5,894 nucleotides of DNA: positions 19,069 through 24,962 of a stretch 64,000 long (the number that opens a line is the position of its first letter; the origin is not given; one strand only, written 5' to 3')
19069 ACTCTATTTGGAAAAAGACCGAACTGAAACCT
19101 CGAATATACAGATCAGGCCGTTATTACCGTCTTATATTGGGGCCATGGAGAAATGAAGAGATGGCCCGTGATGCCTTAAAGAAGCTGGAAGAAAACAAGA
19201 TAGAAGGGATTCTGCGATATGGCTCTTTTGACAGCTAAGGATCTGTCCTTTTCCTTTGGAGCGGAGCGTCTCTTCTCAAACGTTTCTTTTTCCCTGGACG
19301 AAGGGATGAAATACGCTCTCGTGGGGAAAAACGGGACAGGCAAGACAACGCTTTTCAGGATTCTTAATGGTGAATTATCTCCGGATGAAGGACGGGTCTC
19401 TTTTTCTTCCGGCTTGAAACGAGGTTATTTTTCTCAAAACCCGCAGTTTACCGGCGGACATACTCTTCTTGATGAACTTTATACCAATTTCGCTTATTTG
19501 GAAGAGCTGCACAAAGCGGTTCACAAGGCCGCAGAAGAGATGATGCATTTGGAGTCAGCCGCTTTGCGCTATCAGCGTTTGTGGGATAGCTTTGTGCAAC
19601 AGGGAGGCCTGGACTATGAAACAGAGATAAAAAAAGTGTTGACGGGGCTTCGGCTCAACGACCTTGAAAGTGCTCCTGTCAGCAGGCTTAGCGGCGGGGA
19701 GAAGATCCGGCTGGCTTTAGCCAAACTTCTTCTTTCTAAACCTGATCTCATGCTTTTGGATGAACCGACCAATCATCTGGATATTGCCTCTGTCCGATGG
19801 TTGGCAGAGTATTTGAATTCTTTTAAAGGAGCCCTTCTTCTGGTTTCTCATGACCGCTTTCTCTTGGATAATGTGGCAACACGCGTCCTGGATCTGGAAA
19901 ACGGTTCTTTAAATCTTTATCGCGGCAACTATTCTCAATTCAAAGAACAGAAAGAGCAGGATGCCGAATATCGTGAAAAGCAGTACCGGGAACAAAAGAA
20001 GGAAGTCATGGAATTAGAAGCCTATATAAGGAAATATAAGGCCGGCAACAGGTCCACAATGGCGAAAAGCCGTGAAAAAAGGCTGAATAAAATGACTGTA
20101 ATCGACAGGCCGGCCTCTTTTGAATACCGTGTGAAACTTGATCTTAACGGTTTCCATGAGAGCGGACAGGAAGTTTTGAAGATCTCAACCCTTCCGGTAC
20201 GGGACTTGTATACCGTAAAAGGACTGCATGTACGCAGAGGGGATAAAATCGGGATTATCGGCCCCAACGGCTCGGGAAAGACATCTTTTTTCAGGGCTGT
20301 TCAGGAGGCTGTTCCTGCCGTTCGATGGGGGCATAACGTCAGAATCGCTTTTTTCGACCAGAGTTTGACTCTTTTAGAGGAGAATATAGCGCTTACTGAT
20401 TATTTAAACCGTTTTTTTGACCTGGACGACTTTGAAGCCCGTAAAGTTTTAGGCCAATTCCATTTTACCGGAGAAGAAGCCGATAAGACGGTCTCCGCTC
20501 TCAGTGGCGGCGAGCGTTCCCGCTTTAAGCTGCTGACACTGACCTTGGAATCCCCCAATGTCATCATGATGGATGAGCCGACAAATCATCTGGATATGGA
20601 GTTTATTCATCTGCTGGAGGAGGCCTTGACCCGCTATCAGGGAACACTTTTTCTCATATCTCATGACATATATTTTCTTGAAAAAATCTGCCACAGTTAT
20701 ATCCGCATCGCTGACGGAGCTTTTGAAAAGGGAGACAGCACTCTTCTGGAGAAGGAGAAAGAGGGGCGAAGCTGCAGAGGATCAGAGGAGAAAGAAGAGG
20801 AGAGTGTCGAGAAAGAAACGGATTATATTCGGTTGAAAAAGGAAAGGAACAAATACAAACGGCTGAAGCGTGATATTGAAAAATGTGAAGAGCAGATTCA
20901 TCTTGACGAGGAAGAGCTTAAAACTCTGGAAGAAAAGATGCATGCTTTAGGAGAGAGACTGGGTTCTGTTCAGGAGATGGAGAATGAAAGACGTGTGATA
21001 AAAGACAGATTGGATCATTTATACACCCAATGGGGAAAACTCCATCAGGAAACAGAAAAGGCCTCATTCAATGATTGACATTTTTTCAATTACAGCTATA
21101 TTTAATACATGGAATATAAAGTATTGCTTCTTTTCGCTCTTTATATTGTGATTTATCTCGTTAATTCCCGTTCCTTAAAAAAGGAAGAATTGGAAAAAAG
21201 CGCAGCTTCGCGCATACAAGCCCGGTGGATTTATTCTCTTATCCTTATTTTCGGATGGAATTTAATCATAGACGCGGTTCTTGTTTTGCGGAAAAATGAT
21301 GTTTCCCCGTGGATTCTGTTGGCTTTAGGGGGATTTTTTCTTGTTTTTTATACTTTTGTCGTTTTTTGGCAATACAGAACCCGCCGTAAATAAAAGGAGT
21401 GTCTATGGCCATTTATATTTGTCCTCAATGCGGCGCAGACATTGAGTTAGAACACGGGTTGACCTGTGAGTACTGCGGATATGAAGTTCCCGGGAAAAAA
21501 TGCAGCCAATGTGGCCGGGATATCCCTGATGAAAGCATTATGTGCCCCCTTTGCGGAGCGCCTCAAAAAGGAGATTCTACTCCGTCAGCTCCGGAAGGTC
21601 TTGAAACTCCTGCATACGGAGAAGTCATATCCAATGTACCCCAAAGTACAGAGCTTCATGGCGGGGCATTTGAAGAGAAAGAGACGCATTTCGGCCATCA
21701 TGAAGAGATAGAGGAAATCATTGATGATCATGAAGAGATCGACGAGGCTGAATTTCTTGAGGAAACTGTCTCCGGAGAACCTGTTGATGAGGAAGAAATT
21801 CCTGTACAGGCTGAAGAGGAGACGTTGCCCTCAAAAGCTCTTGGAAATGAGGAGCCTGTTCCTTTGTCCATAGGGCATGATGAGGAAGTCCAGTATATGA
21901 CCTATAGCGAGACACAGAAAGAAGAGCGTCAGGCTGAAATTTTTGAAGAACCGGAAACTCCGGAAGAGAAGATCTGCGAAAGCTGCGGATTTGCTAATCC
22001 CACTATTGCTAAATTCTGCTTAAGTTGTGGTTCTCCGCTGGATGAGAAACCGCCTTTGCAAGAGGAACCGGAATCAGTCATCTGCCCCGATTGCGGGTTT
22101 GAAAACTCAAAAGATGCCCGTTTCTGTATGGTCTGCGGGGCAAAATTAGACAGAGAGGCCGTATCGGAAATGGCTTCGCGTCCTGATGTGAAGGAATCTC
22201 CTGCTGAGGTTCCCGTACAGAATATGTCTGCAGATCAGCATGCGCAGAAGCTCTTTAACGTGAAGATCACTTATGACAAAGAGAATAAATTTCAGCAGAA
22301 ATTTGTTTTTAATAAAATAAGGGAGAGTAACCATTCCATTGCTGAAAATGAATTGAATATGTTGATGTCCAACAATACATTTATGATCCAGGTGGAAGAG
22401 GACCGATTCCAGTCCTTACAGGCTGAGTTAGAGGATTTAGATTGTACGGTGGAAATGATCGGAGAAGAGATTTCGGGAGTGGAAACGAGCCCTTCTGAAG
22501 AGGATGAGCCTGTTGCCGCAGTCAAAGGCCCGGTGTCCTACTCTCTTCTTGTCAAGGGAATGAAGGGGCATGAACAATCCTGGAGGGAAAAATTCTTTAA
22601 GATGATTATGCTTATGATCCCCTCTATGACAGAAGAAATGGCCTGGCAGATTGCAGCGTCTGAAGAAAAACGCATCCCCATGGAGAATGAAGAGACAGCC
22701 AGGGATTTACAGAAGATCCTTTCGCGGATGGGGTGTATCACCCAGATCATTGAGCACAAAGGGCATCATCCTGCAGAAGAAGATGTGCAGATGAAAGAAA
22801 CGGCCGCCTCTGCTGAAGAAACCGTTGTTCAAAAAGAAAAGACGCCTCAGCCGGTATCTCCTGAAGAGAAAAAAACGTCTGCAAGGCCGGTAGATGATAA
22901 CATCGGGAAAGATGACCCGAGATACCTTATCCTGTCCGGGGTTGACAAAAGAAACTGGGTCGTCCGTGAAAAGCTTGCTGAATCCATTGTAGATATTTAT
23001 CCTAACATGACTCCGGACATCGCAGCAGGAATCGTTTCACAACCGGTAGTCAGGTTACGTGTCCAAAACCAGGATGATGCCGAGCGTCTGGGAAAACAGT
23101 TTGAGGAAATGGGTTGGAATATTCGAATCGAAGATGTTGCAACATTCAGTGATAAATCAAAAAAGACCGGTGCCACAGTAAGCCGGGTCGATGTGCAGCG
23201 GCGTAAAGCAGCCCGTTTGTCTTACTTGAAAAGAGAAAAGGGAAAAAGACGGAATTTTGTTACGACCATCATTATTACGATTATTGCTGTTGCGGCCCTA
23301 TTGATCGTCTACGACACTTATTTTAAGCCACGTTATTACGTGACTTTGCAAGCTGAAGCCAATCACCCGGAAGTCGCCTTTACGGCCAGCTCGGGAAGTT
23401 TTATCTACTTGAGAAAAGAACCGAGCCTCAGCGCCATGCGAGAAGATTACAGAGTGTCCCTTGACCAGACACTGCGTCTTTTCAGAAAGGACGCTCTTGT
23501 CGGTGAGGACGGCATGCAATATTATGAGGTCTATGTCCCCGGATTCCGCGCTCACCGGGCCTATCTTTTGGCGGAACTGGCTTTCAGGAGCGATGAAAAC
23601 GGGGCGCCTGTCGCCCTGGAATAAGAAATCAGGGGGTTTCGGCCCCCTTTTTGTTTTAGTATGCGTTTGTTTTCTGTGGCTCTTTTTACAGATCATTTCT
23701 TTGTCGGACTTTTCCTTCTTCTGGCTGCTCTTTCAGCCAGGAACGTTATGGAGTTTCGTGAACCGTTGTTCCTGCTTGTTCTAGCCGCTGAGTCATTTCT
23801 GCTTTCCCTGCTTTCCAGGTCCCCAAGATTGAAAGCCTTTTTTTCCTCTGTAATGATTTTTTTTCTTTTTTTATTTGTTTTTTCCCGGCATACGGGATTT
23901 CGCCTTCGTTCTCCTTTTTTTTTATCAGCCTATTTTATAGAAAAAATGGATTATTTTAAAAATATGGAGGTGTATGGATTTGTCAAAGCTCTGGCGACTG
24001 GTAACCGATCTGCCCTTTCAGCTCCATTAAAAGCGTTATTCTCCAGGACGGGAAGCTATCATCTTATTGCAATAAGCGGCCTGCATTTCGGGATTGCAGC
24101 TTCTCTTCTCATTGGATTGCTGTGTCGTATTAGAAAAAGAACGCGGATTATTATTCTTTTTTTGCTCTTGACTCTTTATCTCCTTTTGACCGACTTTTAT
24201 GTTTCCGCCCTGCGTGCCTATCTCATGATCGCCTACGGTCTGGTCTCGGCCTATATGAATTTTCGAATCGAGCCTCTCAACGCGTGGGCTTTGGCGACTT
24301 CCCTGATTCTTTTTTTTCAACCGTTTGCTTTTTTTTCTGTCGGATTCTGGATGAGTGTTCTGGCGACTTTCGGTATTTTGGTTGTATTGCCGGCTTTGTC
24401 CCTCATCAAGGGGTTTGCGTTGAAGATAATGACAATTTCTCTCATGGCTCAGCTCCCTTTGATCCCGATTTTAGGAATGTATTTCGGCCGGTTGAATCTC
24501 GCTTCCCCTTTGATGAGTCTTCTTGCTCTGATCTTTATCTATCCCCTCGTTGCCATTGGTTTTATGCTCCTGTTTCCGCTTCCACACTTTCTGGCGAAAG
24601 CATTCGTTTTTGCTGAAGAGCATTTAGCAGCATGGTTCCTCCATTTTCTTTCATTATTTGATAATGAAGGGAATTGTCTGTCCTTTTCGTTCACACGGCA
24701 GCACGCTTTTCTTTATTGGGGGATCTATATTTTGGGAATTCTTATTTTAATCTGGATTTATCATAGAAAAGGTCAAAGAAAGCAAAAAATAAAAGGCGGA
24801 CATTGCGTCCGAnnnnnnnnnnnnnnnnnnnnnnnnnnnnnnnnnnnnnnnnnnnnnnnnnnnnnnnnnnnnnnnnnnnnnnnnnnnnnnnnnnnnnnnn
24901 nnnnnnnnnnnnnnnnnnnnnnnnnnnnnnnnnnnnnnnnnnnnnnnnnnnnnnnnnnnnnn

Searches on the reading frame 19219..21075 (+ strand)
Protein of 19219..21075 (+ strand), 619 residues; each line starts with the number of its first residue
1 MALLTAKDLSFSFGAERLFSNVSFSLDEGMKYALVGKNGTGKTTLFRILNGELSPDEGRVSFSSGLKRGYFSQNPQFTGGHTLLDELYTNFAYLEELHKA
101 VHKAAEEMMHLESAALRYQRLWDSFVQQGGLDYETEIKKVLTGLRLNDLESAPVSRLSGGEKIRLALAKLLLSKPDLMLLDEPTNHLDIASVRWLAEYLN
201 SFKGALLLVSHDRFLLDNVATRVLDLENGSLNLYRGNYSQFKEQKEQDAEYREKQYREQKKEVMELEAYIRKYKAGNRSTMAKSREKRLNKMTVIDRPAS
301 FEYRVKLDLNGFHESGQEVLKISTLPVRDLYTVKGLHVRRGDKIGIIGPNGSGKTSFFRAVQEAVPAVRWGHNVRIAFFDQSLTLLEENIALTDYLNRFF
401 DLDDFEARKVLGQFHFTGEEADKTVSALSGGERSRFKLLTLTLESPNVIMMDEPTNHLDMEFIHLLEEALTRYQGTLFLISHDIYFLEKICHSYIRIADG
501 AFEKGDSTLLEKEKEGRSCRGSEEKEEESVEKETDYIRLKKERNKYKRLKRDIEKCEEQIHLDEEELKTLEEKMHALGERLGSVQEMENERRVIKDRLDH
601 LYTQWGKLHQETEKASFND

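Call 21: search_protein_families(library=pfam, proteins=[window:19219-21075:+], max_evalue=0.0001)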
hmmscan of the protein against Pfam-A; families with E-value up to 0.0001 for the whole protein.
window:19219-21075:+ (619 aa): 9 families
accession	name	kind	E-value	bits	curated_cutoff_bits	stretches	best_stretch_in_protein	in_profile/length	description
PF00005.33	ABC_tran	-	2.2e-44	151.8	25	2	20-185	2-137/137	ABC transporter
PF12848.13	ABC_tran_Xtn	-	4.3e-20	72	25.9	1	224-299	1-77/85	ABC transporter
PF13304.12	AAA_21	-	2.2e-18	67.8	27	1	98-217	166-304/304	AAA domain, putative AbiEii toxin, Type IV TA system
PF02463.25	SMC_N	-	2.3e-10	40.7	40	0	345-361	28-44/220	RecF/RecN/SMC N terminal domain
PF13555.12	AAA_29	-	1.1e-06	28.7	27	0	19-46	12-39/61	P-loop containing region of AAA domain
PF13479.12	AAA_24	-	3.9e-06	27.3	27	0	29-85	2-53/195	AAA domain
PF00004.35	AAA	-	2.1e-05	25.4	21.2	0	34-64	3-33/131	ATPase family associated with various cellular activities (AAA)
PF13191.12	AAA_16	-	4.2e-05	24.6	32.6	0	345-438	28-118/167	AAA ATPase domain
PF13401.12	AAA_22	-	4.6e-05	24.2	27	0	33-90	9-57/130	AAA domain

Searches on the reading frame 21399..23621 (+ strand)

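Call 21: search_protein_families(library=pfam, proteins=[window:21399-23621:+], max_evalue=0.0001)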
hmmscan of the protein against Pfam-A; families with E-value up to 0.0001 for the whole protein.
window:21399-23621:+ (741 aa): 5 families
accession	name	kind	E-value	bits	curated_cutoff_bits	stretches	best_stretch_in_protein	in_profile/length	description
PF13240.11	Zn_Ribbon_1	-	8.3e-18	64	25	1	229-250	2-23/23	zinc-ribbon domain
PF12773.13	DZR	-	1.7e-17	63.8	27.3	2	193-247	1-45/45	Double zinc ribbon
PF13248.11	Zn_ribbon_3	-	1.4e-07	31.2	27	0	227-250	3-26/26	zinc-ribbon domain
PF24463.1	DUF7577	-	7.1e-06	26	28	0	225-250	1-26/27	Domain of unknown function (DUF7577)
PF17032.10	Zn_ribbon_15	-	8.8e-06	26.9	28.9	0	6-53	38-73/73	zinc-ribbon family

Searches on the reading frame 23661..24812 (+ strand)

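Call 21: search_protein_families(library=pfam, proteins=[window:23661-24812:+], max_evalue=0.0001)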
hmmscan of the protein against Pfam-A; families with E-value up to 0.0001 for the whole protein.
window:23661-24812:+ (384 aa): 1 family
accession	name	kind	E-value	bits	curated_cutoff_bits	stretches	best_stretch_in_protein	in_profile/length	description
PF03772.21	Competence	-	3e-43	148.5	23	1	111-366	1-267/270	Competence protein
